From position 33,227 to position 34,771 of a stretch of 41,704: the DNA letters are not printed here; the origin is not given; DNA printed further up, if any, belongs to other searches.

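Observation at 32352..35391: Membrane-wired single-subunit HGD-D / double-cubane-type enzyme with dedicated activator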

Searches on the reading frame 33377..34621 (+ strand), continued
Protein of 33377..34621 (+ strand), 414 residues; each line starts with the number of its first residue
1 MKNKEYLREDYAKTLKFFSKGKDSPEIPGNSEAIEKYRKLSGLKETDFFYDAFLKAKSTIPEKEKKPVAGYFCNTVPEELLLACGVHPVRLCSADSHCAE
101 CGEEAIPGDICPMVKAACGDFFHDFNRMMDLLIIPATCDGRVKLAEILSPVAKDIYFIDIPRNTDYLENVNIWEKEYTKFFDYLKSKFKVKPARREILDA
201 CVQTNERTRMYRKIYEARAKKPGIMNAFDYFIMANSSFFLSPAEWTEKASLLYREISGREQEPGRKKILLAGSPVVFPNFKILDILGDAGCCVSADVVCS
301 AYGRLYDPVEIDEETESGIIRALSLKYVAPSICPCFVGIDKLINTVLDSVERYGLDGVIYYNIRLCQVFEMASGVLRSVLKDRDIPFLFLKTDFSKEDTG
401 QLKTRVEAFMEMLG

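Call 52: find_encoding_contigs(protein=P0037, flank=8000, max_places=1)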
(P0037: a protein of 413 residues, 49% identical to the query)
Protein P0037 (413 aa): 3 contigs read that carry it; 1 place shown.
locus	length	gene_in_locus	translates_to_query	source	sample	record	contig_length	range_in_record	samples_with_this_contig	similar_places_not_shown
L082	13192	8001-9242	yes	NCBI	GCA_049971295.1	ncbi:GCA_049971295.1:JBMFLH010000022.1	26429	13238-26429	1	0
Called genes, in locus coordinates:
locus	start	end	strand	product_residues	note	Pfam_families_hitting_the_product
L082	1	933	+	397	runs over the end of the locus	PF01612:DNA_pol_A_exo1, PF00570:HRDC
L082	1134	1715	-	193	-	-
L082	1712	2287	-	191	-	PF02660:G3P_acyltransf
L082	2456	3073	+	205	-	PF00583:Acetyltransf_1, PF08445:FR47 (weak), PF13508:Acetyltransf_7, PF13673:Acetyltransf_10 (weak)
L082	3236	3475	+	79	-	PF14294:DUF4372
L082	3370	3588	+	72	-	-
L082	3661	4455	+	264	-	PF08334:T2SSG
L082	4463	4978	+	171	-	-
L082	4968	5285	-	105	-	PF02410:RsfS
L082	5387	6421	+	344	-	-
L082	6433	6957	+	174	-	-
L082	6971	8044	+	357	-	PF12801:Fer4_5, PF00037:Fer4 (faint), PF12801:Fer4_5 (weak), PF12838:Fer4_7, PF13187:Fer4_9, PF13237:Fer4_10, PF14697:Fer4_21 (weak)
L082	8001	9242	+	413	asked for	PF06050:HGD-D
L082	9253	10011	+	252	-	PF01869:BcrAD_BadFG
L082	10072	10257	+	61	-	PF12797:Fer4_2 (weak), PF12837:Fer4_6 (weak), PF12838:Fer4_7 (faint), PF13237:Fer4_10 (weak), PF00037:Fer4 (weak), PF13459:Fer4_15, PF13370:Fer4_13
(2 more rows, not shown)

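Call 53: find_encoding_contigs(protein=P0057, flank=8000, max_places=1)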
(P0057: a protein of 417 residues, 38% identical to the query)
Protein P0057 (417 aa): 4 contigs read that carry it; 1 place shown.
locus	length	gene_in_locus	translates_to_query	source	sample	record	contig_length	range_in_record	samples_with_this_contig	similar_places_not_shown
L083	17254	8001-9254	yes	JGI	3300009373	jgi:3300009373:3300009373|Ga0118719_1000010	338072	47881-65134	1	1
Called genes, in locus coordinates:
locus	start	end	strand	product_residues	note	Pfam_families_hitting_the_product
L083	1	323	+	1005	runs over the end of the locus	PF01257:2Fe-2S_thioredx (weak), PF01512:Complex1_51K, PF10589:NADH_4Fe-4S, PF14691:Fer4_20, PF01946:Thi4 (weak), PF07992:Pyr_redox_2, PF12831:FAD_oxidored, PF13450:NAD_binding_8, +5 more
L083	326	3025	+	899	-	PF00111:Fer2 (weak), PF13510:Fer2_4, PF10588:NADH-G_4Fe-4S_3, PF22117:Fer4_Nqo3, PF12838:Fer4_7, PF04879:Molybdop_Fe4S4, PF00384:Molybdopterin, PF01568:Molydop_binding, +3 more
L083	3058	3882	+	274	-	PF02633:Creatininase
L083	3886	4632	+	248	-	PF25182:NonGDSL (faint), PF00657:Lipase_GDSL, PF13472:Lipase_GDSL_2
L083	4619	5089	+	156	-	PF13620:CarboxypepD_reg (weak)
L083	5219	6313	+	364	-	-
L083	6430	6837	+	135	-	-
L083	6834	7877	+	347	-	PF12801:Fer4_5, PF00037:Fer4 (faint), PF12801:Fer4_5 (weak), PF13237:Fer4_10, PF14697:Fer4_21 (weak), PF12838:Fer4_7 (weak), PF13187:Fer4_9 (weak)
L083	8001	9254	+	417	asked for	PF06050:HGD-D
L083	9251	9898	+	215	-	PF13386:DsbD_2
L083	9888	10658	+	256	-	PF00149:Metallophos, PF12850:Metallophos_2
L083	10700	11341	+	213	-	PF12804:NTP_transf_3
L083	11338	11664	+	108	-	PF00126:HTH_1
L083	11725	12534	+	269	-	PF12849:PBP_like_2, PF01547:SBP_bac_1 (faint), PF13531:SBP_bac_11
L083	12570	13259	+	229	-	PF00528:BPD_transp_1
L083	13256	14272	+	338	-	PF13175:AAA_15 (faint), PF13476:AAA_23 (weak), PF02463:SMC_N (faint), PF00005:ABC_tran, PF13304:AAA_21 (weak), PF03459:TOBE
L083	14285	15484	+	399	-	PF03453:MoeA_N, PF00994:MoCF_biosynth, PF03454:MoeA_C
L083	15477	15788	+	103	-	PF11903:ParD_like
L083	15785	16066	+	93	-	PF15781:ParE-like_toxin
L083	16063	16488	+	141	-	PF08334:T2SSG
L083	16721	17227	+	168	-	-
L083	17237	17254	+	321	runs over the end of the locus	PF04055:Radical_SAM, PF06463:Mob_synth_C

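Call 69: find_encoding_contigs(protein=P0087, flank=5000, max_places=1)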
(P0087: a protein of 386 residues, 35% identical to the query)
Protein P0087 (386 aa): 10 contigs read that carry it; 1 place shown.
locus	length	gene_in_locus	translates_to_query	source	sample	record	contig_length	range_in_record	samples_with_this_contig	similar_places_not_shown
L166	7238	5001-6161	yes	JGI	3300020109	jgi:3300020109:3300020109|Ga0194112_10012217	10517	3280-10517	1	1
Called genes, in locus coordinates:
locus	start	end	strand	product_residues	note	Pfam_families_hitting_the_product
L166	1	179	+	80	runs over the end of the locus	PF10049:DUF2283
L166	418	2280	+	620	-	-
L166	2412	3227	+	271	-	PF01869:BcrAD_BadFG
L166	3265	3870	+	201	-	PF13386:DsbD_2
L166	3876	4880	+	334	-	PF12801:Fer4_5, PF13237:Fer4_10 (weak)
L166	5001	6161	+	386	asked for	PF06050:HGD-D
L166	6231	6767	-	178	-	PF11848:DUF3368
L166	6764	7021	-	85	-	-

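Call 70: find_encoding_contigs(protein=P0096, flank=5000, max_places=1)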
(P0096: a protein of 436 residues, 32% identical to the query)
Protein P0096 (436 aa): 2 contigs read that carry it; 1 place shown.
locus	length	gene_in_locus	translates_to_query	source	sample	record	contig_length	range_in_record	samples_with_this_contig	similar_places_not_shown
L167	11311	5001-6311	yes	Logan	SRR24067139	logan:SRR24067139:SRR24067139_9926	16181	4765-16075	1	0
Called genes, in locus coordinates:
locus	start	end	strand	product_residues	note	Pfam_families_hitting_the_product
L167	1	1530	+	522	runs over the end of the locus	PF13360:PQQ_2 (weak), PF13570:Beta-prop_ACSF4, PF25292:Beta-prop_CGLA (faint)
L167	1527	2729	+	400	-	PF24814:WD40_Prp19, PF23414:Beta-prop_EML_2, PF25175:Beta-prop_WDR5, PF24817:WD40_WDHD1_1st, PF23381:Beta-prop_IFT122_1st, PF24796:WDR55, PF24807:WD40_CDC20-Fz, PF25172:Beta-prop_WDR3_2nd, +40 more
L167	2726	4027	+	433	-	PF25292:Beta-prop_CGLA (faint), PF01839:FG-GAP (faint), PF14783:BBS2_Mid (faint), PF16743:PliI (faint), PF13517:FG-GAP_3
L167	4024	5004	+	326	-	PF12801:Fer4_5, PF00037:Fer4 (faint), PF13237:Fer4_10, PF12838:Fer4_7 (weak), PF13187:Fer4_9 (weak)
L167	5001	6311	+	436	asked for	PF06050:HGD-D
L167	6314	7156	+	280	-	PF01869:BcrAD_BadFG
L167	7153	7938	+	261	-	PF01869:BcrAD_BadFG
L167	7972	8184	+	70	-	-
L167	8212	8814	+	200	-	-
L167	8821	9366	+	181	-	PF13302:Acetyltransf_3, PF13420:Acetyltransf_4, PF00583:Acetyltransf_1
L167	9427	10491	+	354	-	-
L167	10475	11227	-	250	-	-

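Call 71: find_encoding_contigs(protein=P0100, flank=5000, max_places=1)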
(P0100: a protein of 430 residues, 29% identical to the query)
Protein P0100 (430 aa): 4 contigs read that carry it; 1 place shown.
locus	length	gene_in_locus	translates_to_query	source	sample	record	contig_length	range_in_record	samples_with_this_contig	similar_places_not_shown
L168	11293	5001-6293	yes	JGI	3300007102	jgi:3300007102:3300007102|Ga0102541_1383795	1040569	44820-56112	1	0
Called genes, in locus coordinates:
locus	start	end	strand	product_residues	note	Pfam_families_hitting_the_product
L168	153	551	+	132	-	-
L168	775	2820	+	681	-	PF07715:Plug, PF00593:TonB_dep_Rec_b-barrel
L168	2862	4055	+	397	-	PF10670:DUF4198 (weak)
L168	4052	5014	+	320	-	PF12801:Fer4_5, PF00037:Fer4 (faint), PF12837:Fer4_6 (faint), PF13183:Fer4_8 (faint), PF12838:Fer4_7, PF13187:Fer4_9, PF13237:Fer4_10, PF14697:Fer4_21 (weak)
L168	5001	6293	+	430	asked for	PF06050:HGD-D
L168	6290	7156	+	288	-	PF01869:BcrAD_BadFG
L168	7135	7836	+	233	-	PF02683:DsbD_TM, PF13386:DsbD_2, PF01810:LysE (weak)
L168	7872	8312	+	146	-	-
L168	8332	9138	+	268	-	PF01618:MotA_ExbB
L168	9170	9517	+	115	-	PF02472:ExbD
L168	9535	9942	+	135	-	PF02472:ExbD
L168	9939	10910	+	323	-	PF13103:TonB_2 (weak), PF03544:TonB_C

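Call 72: find_encoding_contigs(protein=P0111, flank=5000, max_places=1)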
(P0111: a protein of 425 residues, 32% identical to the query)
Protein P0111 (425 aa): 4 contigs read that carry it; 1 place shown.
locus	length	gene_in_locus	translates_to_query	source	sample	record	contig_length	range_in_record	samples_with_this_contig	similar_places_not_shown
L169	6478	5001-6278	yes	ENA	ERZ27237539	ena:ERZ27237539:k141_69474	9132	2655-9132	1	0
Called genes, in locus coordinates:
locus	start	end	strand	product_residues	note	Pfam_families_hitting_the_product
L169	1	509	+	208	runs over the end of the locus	-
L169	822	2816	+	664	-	PF07715:Plug, PF00593:TonB_dep_Rec_b-barrel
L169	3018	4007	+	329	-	-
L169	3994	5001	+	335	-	PF12801:Fer4_5, PF13183:Fer4_8 (faint), PF13187:Fer4_9 (weak), PF12838:Fer4_7 (weak), PF13237:Fer4_10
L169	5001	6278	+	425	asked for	PF06050:HGD-D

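Call 75: find_encoding_contigs(protein=P0086, flank=6000, max_places=1)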
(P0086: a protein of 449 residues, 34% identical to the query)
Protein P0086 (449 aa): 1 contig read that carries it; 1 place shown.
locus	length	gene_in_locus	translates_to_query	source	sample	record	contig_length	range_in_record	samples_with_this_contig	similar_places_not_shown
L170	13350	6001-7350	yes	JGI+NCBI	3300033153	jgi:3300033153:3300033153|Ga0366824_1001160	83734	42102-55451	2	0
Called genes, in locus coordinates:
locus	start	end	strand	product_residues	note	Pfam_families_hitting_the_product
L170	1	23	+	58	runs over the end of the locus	-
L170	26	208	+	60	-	-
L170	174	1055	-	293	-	PF01545:Cation_efflux, PF16916:ZT_dimer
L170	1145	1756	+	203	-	PF02683:DsbD_TM, PF13386:DsbD_2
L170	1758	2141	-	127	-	-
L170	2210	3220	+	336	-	PF12801:Fer4_5, PF13237:Fer4_10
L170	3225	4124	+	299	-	-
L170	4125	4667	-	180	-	-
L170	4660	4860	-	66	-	-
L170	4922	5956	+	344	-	PF12801:Fer4_5, PF00037:Fer4 (faint), PF12797:Fer4_2 (faint), PF12801:Fer4_5 (weak), PF13237:Fer4_10, PF12838:Fer4_7 (weak), PF13187:Fer4_9 (weak)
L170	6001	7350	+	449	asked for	PF06050:HGD-D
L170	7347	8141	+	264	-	PF01869:BcrAD_BadFG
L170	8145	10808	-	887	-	PF13620:CarboxypepD_reg (weak)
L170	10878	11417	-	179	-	PF01613:Flavin_Reduct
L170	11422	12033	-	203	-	PF00702:Hydrolase, PF13344:Hydrolase_6 (faint), PF13419:HAD_2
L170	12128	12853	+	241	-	PF00705:PCNA_N, PF02747:PCNA_C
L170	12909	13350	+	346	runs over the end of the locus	PF04104:DNA_primase_lrg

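Call 76: find_encoding_contigs(protein=P0077, flank=6000, max_places=1)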
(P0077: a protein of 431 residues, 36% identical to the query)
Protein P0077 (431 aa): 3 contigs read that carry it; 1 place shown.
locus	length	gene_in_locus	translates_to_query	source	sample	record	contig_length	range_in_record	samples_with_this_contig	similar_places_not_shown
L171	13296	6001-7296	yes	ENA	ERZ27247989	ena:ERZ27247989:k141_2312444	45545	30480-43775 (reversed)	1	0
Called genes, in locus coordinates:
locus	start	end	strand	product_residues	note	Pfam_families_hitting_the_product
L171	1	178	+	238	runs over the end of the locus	-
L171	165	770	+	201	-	PF04011:LemA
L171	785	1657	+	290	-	PF04536:TPM_phosphatase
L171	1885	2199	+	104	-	PF00076:RRM_1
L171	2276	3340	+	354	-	-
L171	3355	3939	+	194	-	-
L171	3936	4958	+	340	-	PF12801:Fer4_5, PF13237:Fer4_10, PF14697:Fer4_21 (weak), PF12838:Fer4_7 (weak)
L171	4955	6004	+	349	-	PF12801:Fer4_5 (weak), PF00037:Fer4 (faint), PF12801:Fer4_5 (weak), PF13237:Fer4_10 (weak), PF14697:Fer4_21 (weak), PF12838:Fer4_7 (weak)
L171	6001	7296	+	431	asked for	PF06050:HGD-D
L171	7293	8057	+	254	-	PF01869:BcrAD_BadFG, PF23717:DUF7159 (weak), PF02782:FGGY_C (weak)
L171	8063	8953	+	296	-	PF01869:BcrAD_BadFG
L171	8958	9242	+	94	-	PF12838:Fer4_7 (faint), PF13187:Fer4_9 (faint), PF12837:Fer4_6 (weak), PF13237:Fer4_10 (weak)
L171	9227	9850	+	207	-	PF13386:DsbD_2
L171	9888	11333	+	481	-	PF00884:Sulfatase, PF16347:SGSH_C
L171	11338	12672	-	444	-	PF04909:Amidohydro_2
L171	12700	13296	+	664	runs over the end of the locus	PF20581:DUF6785, PF20580:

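Call 77: find_encoding_contigs(protein=P0115, flank=6000, max_places=1)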
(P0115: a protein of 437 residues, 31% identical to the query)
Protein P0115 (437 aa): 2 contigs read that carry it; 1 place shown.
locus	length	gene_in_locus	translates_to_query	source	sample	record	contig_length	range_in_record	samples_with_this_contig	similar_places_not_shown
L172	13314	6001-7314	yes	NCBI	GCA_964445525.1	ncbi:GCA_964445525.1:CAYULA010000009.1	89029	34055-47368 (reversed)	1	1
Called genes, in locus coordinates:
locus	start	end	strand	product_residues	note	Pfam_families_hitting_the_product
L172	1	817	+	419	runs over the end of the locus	PF13360:PQQ_2, PF13570:Beta-prop_ACSF4, PF23414:Beta-prop_EML_2 (faint), PF07774:EMC1_C (faint), PF13570:Beta-prop_ACSF4, PF13360:PQQ_2, PF13570:Beta-prop_ACSF4, PF13360:PQQ_2, +6 more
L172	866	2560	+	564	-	PF01011:PQQ (faint), PF13570:Beta-prop_ACSF4, PF13360:PQQ_2, PF13570:Beta-prop_ACSF4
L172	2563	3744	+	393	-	PF24782:WD40_MABP1-WDR62_2nd, PF24814:WD40_Prp19, PF23414:Beta-prop_EML_2, PF24817:WD40_WDHD1_1st, PF25391:WD40_Gbeta, PF23342:WDR90_beta-prop_4th, PF23381:Beta-prop_IFT122_1st, PF24105:Beta-prop_CAF1B_HIR1, +47 more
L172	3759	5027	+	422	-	PF23743:Beta-prop_BBS7 (faint), PF01839:FG-GAP (faint), PF14783:BBS2_Mid (faint), PF15907:Itfg2 (faint), PF25292:Beta-prop_CGLA (faint), PF13517:FG-GAP_3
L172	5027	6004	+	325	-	PF12801:Fer4_5, PF00037:Fer4 (faint), PF12797:Fer4_2 (faint), PF12838:Fer4_7 (faint), PF13237:Fer4_10, PF13187:Fer4_9 (weak)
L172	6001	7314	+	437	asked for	PF06050:HGD-D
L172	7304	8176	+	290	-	PF01869:BcrAD_BadFG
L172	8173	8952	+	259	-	PF01869:BcrAD_BadFG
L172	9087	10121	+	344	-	PF01118:Semialdhyde_dh, PF02774:Semialdhyde_dhC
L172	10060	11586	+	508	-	PF00696:AA_kinase, PF22468:ACT_9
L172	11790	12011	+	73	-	-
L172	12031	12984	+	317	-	PF13187:Fer4_9 (faint), PF14697:Fer4_21 (faint), PF00037:Fer4 (faint), PF12838:Fer4_7 (faint), PF12801:Fer4_5, PF13237:Fer4_10 (weak), PF13746:Fer4_18 (weak)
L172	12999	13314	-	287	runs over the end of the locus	PF00288:GHMP_kinases_N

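Call 78: find_encoding_contigs(protein=P0120, flank=6000, max_places=1)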
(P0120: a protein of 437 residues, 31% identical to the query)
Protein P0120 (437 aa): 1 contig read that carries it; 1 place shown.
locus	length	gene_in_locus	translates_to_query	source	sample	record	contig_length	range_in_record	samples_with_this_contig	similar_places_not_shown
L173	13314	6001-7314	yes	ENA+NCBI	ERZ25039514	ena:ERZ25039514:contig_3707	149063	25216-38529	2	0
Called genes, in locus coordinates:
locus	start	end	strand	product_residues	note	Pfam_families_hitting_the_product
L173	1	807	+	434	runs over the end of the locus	PF13570:Beta-prop_ACSF4, PF07774:EMC1_C (faint), PF25292:Beta-prop_CGLA (faint), PF25293:Beta-prop_EMC1_N (faint), PF13360:PQQ_2, PF01011:PQQ (weak), PF13570:Beta-prop_ACSF4, PF13360:PQQ_2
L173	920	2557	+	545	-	PF01011:PQQ (faint), PF13360:PQQ_2, PF13570:Beta-prop_ACSF4, PF25292:Beta-prop_CGLA (faint), PF13360:PQQ_2 (weak), PF13570:Beta-prop_ACSF4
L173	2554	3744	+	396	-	PF23414:Beta-prop_EML_2, PF24814:WD40_Prp19, PF25175:Beta-prop_WDR5, PF25173:Beta-prop_WDR3_1st, PF24817:WD40_WDHD1_1st, PF25174:Beta-prop_THOC3, PF23342:WDR90_beta-prop_4th, PF23381:Beta-prop_IFT122_1st, +41 more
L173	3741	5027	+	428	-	PF01839:FG-GAP (faint), PF14783:BBS2_Mid (faint), PF15907:Itfg2 (faint), PF23743:Beta-prop_BBS7 (faint), PF25292:Beta-prop_CGLA (faint), PF13517:FG-GAP_3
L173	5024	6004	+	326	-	PF12801:Fer4_5, PF00037:Fer4 (faint), PF12837:Fer4_6 (faint), PF13237:Fer4_10, PF13187:Fer4_9 (weak)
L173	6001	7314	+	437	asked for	PF06050:HGD-D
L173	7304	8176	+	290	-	PF01869:BcrAD_BadFG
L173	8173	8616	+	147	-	PF01869:BcrAD_BadFG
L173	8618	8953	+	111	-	PF01869:BcrAD_BadFG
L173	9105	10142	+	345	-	PF01118:Semialdhyde_dh, PF02774:Semialdhyde_dhC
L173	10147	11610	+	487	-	PF00696:AA_kinase, PF22468:ACT_9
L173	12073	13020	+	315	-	PF13187:Fer4_9 (faint), PF00037:Fer4 (faint), PF12837:Fer4_6 (faint), PF12801:Fer4_5, PF13237:Fer4_10 (weak)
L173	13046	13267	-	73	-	PF08544:GHMP_kinases_C (weak)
